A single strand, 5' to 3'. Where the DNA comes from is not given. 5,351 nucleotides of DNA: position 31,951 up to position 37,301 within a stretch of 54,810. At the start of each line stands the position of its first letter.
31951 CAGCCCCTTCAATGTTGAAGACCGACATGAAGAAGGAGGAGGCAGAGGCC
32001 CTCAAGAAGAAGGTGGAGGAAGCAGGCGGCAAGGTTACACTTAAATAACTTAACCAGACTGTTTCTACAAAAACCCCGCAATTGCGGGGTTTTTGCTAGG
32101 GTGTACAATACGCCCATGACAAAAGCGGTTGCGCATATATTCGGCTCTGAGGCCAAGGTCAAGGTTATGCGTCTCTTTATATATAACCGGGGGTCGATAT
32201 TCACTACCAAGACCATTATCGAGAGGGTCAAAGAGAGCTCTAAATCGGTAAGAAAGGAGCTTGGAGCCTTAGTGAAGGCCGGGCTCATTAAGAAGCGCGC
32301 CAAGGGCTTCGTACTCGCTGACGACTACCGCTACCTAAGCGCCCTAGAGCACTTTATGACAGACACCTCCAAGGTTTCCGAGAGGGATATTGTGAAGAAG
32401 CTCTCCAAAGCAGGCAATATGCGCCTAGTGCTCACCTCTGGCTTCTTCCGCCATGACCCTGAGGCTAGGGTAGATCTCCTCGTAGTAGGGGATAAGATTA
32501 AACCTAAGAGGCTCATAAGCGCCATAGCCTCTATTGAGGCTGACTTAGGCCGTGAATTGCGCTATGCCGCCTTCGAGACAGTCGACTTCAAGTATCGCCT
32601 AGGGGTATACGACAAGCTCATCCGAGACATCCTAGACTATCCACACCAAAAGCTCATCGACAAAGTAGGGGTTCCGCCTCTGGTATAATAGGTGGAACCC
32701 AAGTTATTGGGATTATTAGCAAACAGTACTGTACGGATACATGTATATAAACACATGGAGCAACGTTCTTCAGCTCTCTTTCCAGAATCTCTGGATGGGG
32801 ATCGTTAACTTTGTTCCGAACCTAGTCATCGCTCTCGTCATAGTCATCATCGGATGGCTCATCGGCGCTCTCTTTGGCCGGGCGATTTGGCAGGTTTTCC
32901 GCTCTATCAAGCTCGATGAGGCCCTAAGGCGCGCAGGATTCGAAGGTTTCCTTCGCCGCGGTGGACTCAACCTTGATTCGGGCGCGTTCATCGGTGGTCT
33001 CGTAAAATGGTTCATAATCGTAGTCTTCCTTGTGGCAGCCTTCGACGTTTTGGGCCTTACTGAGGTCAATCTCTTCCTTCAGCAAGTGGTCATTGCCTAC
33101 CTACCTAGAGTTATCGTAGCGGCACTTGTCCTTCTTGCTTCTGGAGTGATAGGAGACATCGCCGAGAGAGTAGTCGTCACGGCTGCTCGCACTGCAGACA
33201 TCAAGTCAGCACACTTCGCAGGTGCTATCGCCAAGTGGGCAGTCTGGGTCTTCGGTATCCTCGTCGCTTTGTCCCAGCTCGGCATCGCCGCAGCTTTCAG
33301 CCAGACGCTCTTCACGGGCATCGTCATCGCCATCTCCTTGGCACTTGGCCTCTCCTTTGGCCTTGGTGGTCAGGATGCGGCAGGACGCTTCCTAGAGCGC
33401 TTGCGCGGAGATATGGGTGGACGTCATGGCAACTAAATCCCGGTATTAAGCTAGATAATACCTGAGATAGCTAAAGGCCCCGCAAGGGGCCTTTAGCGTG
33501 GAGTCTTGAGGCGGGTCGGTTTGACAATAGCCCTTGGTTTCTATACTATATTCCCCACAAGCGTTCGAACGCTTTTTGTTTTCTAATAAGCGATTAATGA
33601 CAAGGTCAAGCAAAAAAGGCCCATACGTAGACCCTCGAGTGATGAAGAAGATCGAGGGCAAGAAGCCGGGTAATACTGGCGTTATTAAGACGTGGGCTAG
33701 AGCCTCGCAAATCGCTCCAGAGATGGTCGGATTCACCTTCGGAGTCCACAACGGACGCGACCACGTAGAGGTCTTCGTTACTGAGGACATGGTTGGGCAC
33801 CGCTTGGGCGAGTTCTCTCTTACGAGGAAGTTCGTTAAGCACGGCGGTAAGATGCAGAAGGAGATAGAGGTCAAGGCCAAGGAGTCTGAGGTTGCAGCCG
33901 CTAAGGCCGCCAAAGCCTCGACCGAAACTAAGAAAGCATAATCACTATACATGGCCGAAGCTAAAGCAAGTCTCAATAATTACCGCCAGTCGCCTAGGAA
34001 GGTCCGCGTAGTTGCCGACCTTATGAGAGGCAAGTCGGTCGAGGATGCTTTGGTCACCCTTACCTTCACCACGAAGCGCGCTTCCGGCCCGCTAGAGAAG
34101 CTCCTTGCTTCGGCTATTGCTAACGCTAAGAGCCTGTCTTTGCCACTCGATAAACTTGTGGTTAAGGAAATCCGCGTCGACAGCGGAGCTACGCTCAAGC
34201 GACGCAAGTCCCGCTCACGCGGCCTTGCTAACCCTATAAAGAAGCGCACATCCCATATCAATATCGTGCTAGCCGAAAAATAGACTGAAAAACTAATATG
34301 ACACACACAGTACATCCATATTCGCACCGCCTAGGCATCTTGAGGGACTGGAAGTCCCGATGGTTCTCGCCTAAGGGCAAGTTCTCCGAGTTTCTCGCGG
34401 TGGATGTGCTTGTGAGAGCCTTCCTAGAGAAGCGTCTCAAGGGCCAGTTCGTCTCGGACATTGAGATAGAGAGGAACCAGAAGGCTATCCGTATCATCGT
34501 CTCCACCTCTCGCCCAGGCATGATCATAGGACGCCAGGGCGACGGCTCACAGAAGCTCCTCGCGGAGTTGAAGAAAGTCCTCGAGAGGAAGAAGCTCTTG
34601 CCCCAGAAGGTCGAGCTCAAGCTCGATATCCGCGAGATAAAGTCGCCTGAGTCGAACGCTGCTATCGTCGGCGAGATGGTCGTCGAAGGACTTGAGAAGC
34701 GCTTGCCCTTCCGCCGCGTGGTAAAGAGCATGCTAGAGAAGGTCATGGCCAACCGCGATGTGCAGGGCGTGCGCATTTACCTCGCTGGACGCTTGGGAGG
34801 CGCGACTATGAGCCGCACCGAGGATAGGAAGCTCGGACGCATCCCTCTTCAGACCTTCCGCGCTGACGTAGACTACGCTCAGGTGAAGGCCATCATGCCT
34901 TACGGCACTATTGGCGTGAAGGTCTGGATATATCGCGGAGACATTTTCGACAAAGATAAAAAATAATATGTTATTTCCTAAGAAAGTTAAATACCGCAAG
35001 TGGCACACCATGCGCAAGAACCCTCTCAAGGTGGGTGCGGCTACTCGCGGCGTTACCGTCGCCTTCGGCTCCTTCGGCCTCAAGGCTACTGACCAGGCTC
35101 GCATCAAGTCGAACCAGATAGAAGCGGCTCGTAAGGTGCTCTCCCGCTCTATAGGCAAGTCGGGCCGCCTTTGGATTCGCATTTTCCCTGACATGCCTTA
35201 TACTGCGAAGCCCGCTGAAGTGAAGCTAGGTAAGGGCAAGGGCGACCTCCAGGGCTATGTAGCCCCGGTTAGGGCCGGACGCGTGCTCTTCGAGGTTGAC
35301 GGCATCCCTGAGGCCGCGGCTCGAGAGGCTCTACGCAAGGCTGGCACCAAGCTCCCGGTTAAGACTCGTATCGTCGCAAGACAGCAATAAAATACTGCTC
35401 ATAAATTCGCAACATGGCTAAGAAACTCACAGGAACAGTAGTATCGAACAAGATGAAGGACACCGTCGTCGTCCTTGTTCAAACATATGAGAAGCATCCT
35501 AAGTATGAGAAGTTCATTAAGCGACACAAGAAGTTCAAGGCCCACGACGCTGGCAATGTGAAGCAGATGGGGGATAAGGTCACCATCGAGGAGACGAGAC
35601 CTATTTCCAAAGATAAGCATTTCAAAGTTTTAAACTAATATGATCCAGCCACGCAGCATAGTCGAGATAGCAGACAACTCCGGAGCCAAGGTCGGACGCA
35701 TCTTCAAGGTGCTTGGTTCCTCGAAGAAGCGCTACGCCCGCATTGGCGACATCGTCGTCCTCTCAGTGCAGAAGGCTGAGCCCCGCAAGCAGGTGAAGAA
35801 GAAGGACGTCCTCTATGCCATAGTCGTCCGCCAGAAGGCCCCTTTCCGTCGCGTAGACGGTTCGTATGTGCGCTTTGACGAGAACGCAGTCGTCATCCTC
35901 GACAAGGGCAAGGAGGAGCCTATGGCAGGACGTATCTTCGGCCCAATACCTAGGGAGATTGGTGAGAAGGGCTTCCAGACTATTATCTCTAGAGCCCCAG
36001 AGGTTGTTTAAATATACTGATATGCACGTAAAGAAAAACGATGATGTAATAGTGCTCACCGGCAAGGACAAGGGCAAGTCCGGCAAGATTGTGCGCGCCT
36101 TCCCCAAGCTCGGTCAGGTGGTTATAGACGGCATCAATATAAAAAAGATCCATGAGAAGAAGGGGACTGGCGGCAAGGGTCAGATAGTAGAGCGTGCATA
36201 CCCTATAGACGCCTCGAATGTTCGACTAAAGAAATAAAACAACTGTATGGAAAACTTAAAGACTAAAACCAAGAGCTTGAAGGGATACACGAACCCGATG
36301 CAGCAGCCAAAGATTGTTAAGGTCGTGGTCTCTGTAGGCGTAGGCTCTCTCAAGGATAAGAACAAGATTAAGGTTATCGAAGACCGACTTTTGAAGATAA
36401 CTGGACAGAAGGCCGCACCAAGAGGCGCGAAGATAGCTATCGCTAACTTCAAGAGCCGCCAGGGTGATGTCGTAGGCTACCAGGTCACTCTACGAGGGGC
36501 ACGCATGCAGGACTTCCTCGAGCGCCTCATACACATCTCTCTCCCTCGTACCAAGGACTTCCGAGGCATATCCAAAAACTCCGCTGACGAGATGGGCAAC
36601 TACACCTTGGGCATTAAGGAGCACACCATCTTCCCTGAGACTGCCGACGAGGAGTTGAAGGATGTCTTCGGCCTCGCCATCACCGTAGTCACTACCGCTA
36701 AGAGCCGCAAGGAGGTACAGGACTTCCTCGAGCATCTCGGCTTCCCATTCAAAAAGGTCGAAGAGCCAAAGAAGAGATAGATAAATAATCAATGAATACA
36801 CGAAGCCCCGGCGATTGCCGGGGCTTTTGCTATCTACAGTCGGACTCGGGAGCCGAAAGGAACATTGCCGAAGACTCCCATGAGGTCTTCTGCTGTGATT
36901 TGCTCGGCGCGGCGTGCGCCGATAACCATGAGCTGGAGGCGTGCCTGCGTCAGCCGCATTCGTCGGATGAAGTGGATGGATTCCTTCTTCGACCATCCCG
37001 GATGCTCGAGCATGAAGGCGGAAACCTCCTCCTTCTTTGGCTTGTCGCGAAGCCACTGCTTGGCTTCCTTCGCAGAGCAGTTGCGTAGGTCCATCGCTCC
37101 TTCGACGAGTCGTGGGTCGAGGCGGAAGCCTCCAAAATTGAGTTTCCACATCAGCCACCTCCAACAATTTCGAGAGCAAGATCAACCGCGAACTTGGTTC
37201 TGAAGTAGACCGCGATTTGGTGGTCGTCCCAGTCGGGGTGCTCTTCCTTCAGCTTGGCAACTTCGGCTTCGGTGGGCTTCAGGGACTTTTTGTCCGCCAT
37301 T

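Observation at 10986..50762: Two translation-initiation regimes: SD-less core genes and about 13 SD-bearing ORFan cassettes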

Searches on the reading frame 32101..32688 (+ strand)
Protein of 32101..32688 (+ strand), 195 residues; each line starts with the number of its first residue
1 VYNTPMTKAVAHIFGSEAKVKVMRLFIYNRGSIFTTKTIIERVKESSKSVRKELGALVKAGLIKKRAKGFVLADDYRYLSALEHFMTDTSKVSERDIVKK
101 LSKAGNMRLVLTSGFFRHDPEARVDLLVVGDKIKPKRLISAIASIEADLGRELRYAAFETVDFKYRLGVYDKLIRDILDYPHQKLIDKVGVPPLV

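Call 87: find_related_loci(query=window:32101-32688:+, collection=metagenome_contigs, flank=10000)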
Query window:32101-32688:+ (195 aa) in metagenome_contigs; peptide patterns used: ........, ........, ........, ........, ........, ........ (x = any residue, [..] = any of these).
261 stretches matched a pattern; 71 encode a relative of the query (tblastn E <= 1e-3); 71 distinct loci.
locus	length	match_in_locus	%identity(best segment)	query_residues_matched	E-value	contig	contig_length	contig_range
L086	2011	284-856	57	1-191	1e-69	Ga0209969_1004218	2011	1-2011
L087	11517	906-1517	48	10-193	1e-54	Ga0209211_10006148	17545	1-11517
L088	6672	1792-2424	45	3-193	2e-54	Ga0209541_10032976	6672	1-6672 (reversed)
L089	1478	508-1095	45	1-190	9e-56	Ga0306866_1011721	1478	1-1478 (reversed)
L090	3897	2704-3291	45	1-190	9e-54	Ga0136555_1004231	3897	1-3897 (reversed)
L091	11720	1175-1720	47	13-190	2e-53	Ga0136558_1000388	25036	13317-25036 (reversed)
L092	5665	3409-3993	45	2-190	7e-53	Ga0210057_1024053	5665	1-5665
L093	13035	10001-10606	47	10-191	1e-52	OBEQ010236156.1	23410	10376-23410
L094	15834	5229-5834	47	10-191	1e-52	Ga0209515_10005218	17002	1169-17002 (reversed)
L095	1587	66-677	43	10-193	6e-54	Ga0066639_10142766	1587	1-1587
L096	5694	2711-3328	45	6-191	1e-51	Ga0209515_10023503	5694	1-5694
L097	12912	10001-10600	45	1-191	6e-51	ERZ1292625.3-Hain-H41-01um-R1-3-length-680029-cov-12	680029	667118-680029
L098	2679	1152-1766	40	8-195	4e-51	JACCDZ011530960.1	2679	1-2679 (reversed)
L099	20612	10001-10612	42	8-191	6e-51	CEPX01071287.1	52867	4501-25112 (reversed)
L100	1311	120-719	43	13-195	7e-53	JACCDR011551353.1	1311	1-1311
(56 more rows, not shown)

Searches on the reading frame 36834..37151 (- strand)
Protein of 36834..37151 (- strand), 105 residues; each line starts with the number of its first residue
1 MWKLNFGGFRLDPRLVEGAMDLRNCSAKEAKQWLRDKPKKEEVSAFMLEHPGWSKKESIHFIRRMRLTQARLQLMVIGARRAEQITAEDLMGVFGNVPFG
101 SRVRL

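Call 47: search_protein_families(library=phrogs, max_evalue=0.01, proteins=[window:36834-37151:-])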
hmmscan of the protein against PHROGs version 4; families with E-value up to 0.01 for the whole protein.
window:36834-37151:- (105 aa): 0 families

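Call 85: search_protein_families(library=padloc, max_evalue=0.01, proteins=[window:36834-37151:-])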
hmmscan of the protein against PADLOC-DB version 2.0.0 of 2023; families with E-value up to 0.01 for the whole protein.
window:36834-37151:- (105 aa): 0 families

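Call 86: search_protein_families(library=ncbifam, max_evalue=0.01, proteins=[window:36834-37151:-])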
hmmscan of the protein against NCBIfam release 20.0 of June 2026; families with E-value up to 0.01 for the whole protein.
window:36834-37151:- (105 aa): 0 families

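Call 102: predict_structure(protein=window:36834-37151:-)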
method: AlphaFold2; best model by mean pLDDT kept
length: 105 residues; sequences in the alignment: 1
mean_pLDDT: 62.5   pTM: 0.53
mean pLDDT of the five models: 62.5, 57.7, 57.5, 57.0, 39.0
residues with pLDDT >= 90: 4; 70-90: 40; 50-70: 24; < 50: 37
segments of 3 or more residues with pLDDT < 50: 1-18, 88-105
pLDDT, mean of each block of 10 residues (from residue 1): 36 48 68 83 86 89 78 62 50 42 32
secondary structure, 60 per line:
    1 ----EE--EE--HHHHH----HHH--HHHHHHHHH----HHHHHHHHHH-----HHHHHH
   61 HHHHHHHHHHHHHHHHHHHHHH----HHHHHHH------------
elements in order: H13-17 H27-35 H40-49 H55-82 H87-93
